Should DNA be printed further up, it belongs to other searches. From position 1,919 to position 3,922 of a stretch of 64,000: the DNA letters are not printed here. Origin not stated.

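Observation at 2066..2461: Globin-like domain fused in frame to the quinol-oxidising subunit ActC of alternative complex III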

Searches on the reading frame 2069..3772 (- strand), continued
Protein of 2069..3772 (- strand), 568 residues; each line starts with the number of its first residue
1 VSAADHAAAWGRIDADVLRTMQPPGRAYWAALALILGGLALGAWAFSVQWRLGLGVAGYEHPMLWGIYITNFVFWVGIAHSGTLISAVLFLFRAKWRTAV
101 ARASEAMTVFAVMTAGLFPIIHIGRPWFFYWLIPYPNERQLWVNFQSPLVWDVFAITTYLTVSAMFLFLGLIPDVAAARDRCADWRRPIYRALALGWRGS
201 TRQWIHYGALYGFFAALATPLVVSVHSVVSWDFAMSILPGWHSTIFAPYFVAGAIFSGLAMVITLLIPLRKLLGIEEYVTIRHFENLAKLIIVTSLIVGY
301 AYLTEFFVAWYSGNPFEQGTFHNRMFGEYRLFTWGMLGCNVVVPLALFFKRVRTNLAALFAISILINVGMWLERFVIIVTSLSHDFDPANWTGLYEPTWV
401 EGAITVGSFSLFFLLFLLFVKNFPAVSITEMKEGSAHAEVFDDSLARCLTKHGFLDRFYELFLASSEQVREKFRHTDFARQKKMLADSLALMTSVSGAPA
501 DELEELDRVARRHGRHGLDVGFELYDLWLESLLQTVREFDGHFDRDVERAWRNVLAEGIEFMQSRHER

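Call 70: list_cluster_members(proteins=[P0004, P0001, P0003])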
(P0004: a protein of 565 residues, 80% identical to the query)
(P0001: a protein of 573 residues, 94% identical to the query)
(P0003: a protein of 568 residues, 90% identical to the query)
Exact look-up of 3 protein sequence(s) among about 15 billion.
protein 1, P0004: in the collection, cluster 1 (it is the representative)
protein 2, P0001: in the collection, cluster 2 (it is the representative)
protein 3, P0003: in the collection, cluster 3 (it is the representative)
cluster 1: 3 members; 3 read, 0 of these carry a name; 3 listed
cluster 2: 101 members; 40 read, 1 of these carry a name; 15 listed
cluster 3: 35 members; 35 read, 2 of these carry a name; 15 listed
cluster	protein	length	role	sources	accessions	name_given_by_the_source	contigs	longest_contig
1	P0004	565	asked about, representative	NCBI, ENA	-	-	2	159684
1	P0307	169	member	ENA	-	-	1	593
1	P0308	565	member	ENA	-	-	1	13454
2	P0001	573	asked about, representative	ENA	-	-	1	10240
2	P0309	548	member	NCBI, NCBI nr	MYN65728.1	MAG: hydrogenase [Acidobacteria bacterium] | hydrogenase [Acidobacteriota bacterium]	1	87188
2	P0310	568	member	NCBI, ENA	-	-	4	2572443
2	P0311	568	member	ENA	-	-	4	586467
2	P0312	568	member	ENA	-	-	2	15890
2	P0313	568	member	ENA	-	-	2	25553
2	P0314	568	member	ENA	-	-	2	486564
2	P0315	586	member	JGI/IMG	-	-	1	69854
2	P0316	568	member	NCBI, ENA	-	-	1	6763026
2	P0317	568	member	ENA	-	-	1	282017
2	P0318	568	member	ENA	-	-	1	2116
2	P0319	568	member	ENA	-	-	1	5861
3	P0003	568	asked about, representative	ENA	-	-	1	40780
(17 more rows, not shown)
